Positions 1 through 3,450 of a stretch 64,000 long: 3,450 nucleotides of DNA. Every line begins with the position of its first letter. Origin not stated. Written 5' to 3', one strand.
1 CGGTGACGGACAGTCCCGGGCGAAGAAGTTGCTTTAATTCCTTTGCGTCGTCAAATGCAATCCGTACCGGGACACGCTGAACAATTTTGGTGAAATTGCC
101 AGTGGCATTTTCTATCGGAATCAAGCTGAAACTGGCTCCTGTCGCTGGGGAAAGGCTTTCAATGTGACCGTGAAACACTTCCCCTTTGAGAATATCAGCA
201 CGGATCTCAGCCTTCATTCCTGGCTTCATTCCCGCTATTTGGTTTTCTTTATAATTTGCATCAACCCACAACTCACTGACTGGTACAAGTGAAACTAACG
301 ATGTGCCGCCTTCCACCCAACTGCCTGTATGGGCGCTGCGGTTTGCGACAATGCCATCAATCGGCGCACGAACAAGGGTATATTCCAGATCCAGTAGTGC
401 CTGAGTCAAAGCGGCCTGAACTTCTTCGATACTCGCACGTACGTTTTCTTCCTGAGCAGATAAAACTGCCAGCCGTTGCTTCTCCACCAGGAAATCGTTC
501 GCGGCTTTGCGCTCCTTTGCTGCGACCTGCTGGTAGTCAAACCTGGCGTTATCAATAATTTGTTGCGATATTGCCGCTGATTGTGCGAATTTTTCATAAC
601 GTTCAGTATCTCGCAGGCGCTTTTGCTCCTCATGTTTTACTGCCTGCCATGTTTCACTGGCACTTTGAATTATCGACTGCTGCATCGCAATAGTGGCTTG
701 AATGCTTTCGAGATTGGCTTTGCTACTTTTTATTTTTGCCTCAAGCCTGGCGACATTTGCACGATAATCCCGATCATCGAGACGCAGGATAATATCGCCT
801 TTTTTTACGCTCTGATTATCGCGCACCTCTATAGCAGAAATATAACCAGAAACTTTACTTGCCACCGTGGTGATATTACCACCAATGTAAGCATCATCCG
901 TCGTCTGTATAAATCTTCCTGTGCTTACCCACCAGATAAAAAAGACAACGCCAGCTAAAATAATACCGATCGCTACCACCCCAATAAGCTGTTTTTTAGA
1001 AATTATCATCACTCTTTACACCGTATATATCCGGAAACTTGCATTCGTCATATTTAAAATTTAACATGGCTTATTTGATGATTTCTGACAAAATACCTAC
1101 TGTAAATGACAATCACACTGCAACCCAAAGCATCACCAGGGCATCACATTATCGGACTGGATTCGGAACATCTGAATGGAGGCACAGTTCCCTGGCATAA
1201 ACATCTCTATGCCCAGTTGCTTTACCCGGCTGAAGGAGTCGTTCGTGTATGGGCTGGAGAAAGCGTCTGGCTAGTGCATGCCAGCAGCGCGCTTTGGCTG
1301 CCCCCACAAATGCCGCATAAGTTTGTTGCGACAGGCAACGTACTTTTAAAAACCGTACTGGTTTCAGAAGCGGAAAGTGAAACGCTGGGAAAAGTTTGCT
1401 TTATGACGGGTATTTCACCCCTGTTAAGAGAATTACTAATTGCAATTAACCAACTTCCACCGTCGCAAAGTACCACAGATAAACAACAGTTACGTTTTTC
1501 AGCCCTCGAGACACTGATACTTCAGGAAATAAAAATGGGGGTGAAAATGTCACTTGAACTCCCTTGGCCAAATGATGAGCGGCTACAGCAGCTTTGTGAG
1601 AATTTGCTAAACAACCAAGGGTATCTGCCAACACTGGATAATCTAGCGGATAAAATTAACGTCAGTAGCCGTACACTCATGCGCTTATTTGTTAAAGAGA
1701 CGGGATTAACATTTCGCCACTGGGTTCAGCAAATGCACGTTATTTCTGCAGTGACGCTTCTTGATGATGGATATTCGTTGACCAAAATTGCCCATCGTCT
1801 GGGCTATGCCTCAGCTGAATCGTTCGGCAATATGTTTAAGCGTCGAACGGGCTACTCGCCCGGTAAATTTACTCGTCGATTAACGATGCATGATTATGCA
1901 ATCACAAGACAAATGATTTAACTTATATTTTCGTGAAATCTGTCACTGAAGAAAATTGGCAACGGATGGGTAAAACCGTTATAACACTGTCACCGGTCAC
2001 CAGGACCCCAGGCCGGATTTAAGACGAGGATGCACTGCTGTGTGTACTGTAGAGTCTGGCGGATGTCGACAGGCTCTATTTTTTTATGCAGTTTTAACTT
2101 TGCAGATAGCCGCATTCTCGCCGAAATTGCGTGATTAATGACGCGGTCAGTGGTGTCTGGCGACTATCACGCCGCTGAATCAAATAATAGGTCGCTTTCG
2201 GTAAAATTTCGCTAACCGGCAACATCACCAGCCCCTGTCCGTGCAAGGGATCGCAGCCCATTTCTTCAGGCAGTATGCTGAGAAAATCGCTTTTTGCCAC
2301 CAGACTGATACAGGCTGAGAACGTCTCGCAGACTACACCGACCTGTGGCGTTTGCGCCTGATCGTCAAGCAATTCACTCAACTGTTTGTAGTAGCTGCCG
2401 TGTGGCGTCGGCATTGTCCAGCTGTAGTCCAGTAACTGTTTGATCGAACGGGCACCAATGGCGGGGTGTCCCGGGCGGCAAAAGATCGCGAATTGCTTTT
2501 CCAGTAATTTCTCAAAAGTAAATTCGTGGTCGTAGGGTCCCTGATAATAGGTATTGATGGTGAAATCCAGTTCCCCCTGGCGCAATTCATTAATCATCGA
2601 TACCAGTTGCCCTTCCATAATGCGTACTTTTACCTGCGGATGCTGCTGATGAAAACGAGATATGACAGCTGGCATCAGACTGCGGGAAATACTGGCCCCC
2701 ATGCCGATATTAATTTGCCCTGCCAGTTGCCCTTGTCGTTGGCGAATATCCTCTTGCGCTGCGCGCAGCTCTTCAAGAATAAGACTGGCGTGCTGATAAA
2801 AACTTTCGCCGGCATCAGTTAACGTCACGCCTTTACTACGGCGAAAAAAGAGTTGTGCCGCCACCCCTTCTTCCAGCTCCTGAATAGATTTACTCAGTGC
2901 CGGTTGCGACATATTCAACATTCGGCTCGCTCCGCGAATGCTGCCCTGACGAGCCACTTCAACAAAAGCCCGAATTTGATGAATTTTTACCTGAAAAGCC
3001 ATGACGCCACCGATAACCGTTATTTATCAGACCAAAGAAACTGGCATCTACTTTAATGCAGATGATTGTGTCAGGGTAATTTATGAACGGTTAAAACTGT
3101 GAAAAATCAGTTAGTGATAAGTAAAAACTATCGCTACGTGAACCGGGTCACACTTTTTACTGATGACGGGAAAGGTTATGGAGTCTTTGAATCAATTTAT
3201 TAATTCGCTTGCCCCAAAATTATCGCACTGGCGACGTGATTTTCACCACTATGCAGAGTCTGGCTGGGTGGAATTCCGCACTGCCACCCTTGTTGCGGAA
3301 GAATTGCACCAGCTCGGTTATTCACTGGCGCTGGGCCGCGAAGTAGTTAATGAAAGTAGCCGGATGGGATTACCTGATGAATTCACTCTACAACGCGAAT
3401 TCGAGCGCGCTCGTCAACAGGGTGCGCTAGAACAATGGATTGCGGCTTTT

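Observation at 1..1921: Left-edge accessory module: AraC-family regulator divergent from an EmrA/HlyD-type adaptor, where K-12 has different genes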

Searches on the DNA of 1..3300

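Call 7: search_rna_families(source=window, start=1, end=3300, threshold=gathering)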
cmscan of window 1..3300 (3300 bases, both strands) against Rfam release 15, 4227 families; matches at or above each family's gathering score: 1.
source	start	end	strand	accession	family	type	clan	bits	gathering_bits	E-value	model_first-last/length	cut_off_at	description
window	1992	2087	+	RF00115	McaS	Gene; sRNA;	CL00106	112.8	42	1.8e-21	1-96/96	no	McaS/IsrA RNA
